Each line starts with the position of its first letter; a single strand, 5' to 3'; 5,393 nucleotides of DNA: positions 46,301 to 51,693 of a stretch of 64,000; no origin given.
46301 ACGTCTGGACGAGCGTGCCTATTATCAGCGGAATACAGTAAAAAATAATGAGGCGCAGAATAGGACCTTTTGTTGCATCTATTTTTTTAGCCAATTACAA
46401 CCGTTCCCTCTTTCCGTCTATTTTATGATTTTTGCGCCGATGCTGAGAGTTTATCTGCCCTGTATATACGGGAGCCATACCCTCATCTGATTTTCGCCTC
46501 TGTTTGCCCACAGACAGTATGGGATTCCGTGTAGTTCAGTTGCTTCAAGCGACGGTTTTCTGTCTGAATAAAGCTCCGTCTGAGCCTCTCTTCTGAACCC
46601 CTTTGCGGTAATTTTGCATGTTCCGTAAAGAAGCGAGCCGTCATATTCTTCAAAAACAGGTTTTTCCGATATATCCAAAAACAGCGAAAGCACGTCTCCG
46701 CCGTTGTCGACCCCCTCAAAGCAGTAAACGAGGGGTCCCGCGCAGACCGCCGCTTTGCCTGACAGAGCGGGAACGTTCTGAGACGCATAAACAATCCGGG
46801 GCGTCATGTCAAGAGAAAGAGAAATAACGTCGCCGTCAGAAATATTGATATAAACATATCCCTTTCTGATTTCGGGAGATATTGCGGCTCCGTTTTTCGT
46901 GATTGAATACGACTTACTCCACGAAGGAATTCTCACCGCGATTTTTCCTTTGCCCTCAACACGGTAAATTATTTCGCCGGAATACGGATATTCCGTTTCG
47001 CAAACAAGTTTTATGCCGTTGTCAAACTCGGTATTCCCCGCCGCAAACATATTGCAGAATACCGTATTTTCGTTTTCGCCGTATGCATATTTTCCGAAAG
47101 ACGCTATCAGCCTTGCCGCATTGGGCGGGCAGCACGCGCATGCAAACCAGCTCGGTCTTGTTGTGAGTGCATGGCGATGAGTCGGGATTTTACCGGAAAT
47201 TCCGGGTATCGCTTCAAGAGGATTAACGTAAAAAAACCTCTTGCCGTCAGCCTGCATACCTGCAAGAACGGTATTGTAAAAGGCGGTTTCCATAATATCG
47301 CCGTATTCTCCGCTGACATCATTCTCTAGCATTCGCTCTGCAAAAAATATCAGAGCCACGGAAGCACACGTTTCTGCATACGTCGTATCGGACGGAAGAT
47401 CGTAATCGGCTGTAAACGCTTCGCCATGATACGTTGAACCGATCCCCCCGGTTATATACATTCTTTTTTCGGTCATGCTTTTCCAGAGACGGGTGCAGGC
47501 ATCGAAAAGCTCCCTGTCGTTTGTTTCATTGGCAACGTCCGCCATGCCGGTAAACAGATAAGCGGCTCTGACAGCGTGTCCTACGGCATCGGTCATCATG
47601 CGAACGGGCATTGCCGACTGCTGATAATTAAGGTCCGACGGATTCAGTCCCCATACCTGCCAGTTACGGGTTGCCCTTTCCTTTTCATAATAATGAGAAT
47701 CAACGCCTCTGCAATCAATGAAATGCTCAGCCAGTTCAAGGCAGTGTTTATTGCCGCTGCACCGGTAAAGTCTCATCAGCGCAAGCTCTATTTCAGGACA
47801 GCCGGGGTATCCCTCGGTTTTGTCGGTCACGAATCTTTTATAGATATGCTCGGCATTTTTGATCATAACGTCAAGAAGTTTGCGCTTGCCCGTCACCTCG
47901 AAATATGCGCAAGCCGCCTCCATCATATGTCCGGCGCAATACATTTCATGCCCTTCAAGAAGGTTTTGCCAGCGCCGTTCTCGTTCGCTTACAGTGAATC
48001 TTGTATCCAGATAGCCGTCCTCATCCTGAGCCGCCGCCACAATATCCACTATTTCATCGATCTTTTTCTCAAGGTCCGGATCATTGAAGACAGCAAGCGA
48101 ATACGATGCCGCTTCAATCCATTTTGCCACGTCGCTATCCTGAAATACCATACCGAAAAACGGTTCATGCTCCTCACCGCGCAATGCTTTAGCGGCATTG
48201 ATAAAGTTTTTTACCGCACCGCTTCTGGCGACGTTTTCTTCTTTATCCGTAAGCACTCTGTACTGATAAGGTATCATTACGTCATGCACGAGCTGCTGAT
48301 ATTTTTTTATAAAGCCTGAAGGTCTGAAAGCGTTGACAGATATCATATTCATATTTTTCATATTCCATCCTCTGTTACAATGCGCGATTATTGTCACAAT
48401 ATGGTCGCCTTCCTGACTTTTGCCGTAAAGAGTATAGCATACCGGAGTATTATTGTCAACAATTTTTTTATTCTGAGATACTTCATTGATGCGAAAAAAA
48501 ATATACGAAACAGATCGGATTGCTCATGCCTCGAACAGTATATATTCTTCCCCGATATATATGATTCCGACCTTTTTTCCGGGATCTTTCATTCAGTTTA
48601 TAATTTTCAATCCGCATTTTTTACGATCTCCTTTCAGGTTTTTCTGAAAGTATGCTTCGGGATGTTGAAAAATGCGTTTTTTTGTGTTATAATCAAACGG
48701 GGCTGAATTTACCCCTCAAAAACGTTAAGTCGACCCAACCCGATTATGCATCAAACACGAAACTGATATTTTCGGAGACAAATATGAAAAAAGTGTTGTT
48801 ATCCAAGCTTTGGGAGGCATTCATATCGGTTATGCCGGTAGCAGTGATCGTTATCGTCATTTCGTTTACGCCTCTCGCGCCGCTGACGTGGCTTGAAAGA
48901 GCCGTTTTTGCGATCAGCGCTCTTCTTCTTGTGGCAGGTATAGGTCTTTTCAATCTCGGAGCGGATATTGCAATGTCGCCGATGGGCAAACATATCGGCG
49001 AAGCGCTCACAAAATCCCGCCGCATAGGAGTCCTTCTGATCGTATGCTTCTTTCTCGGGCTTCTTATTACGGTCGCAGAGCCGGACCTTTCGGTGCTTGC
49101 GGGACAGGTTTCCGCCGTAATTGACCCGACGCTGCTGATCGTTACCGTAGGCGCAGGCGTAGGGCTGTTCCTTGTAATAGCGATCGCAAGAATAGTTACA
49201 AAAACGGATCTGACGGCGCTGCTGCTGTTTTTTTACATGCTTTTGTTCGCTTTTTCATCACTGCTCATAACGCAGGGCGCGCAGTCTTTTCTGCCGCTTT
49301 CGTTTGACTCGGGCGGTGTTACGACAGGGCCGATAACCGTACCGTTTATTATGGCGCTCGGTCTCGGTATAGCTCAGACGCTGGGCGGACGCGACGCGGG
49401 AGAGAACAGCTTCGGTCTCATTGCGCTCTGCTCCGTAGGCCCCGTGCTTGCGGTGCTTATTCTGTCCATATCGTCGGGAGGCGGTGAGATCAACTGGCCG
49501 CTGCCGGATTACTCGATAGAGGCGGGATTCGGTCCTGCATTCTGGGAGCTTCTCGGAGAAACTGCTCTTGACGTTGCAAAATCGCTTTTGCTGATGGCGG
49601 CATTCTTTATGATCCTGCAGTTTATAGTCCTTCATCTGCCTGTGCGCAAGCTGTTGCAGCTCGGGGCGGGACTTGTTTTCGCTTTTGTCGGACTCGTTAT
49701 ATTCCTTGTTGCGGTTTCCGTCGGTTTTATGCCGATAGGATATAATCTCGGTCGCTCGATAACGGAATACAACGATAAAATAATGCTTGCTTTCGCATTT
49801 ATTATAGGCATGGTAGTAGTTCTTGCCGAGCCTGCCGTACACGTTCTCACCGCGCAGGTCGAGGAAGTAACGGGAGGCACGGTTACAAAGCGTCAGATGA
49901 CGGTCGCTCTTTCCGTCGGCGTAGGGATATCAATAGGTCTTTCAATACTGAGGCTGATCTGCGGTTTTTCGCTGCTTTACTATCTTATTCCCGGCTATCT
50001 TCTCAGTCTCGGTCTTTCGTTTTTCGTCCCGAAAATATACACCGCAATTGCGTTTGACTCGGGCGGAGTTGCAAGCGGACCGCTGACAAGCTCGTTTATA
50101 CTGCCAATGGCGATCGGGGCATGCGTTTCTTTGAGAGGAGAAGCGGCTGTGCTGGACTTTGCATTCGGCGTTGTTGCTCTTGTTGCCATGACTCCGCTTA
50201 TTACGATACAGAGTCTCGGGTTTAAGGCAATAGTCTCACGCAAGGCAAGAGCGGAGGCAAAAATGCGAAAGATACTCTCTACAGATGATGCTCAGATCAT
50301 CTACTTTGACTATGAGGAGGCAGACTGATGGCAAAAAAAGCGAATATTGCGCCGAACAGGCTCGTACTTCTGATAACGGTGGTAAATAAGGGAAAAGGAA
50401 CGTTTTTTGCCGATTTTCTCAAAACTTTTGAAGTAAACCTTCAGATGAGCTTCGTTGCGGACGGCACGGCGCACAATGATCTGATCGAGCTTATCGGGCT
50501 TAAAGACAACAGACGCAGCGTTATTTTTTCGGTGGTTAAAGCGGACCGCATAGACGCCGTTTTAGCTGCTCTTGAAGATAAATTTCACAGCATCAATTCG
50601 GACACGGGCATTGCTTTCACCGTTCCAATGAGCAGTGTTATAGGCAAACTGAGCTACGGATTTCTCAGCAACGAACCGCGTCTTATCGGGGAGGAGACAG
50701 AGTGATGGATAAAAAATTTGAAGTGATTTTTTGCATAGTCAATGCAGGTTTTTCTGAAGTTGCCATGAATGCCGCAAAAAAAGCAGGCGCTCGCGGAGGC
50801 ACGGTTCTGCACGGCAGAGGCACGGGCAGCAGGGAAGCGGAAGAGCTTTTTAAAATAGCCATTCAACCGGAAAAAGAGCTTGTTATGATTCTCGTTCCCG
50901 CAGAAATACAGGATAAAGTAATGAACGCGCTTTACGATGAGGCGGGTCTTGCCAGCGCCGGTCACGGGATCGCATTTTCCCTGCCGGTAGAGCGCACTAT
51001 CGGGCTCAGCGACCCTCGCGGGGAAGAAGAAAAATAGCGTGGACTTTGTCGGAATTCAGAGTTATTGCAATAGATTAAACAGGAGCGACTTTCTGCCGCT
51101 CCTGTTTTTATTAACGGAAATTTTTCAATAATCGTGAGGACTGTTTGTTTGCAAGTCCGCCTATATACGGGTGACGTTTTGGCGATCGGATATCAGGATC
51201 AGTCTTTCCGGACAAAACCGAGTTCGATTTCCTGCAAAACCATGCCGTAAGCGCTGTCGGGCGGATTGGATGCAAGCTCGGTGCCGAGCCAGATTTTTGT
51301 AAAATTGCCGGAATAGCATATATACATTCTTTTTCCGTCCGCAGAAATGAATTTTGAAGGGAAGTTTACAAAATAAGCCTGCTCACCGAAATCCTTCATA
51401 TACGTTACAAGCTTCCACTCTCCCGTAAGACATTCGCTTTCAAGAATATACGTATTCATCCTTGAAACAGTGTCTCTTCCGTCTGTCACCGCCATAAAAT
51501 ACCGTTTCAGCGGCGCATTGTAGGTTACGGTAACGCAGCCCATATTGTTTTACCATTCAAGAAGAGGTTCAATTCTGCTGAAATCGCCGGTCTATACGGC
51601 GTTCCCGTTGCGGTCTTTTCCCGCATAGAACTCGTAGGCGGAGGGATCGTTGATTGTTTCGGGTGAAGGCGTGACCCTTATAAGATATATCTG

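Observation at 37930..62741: Six-member family of ~470-aa solute-binding-protein-like lipoproteins, all without adjacent ABC permeases and each with its own consensus promoter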

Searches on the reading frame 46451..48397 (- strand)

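Call 8: search_protein_families(library=pfam, proteins=[window:46451-48397:-], max_evalue=0.001)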
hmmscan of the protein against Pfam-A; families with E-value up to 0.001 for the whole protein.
window:46451-48397:- (648 aa): 3 families
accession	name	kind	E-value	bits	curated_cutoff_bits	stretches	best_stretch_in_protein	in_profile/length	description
PF07944.18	Beta-AFase-like_GH127_cat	-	6.2e-97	325.4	24.9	1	28-435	7-375/376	Beta-L-arabinofuranosidase, GH127 catalytic domain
PF20737.2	Glyco_hydro127C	-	1.7e-20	72.9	23.7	1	533-643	1-71/71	Glycoside hydrolase family 127 C-terminal domain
PF20736.2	Glyco_hydro127M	-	8.8e-11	42.2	24.2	1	445-531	1-95/95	Beta-L-arabinofuranosidase, GH127 middle domain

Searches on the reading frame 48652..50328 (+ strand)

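Call 8: search_protein_families(library=pfam, proteins=[window:48652-50328:+], max_evalue=0.001)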
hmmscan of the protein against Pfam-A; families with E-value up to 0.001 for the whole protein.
window:48652-50328:+ (558 aa): 1 family
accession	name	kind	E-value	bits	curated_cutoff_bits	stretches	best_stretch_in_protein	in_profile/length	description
PF07556.16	DUF1538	-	3.5e-119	396.1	22.6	2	316-524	2-210/211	Protein of unknown function (DUF1538)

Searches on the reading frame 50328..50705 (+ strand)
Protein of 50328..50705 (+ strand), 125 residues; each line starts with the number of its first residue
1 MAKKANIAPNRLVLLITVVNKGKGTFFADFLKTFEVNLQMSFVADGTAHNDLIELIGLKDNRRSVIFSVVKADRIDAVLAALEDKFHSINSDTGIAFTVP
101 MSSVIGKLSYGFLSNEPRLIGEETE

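Call 8: search_protein_families(library=pfam, proteins=[window:50328-50705:+], max_evalue=0.001)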
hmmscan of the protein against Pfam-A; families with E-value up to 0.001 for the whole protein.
window:50328-50705:+ (125 aa): 0 families

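Call 85: search_protein_families(library=pfam, proteins=[window:50328-50705:+], max_evalue=1)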
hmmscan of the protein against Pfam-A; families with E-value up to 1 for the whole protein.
window:50328-50705:+ (125 aa): 2 families
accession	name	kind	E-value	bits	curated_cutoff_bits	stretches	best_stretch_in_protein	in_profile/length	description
PF08469.15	NPHI_C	-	0.15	12.5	22.3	1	46-95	25-73/148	Nucleoside triphosphatase I C-terminal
PF00543.27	P-II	-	0.18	12.6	25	1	61-105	53-96/102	Nitrogen regulatory protein P-II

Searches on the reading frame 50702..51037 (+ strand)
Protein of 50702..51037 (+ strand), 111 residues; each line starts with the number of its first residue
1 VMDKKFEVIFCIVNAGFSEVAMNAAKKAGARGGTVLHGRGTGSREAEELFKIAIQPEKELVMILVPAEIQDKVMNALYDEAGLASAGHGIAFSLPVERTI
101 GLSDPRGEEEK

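Call 85: search_protein_families(library=pfam, proteins=[window:50702-51037:+], max_evalue=1)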
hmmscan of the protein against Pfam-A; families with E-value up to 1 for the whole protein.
window:50702-51037:+ (111 aa): 1 family
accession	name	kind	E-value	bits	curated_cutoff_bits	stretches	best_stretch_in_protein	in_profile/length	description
PF00543.27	P-II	-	1.2e-06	29.3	25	1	12-100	7-96/102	Nitrogen regulatory protein P-II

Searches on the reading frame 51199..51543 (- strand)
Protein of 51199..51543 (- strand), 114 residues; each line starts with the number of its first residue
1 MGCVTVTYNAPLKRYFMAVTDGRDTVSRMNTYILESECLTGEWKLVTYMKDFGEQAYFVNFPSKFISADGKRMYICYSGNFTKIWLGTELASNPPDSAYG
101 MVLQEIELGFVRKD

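Call 8: search_protein_families(library=pfam, proteins=[window:51199-51543:-], max_evalue=0.001)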
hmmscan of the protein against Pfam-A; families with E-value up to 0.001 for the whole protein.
window:51199-51543:- (114 aa): 0 families

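Call 58: search_protein_families(library=pfam, proteins=[window:51199-51543:-], max_evalue=0.1)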
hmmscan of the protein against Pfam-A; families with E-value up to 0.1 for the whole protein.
window:51199-51543:- (114 aa): 0 families
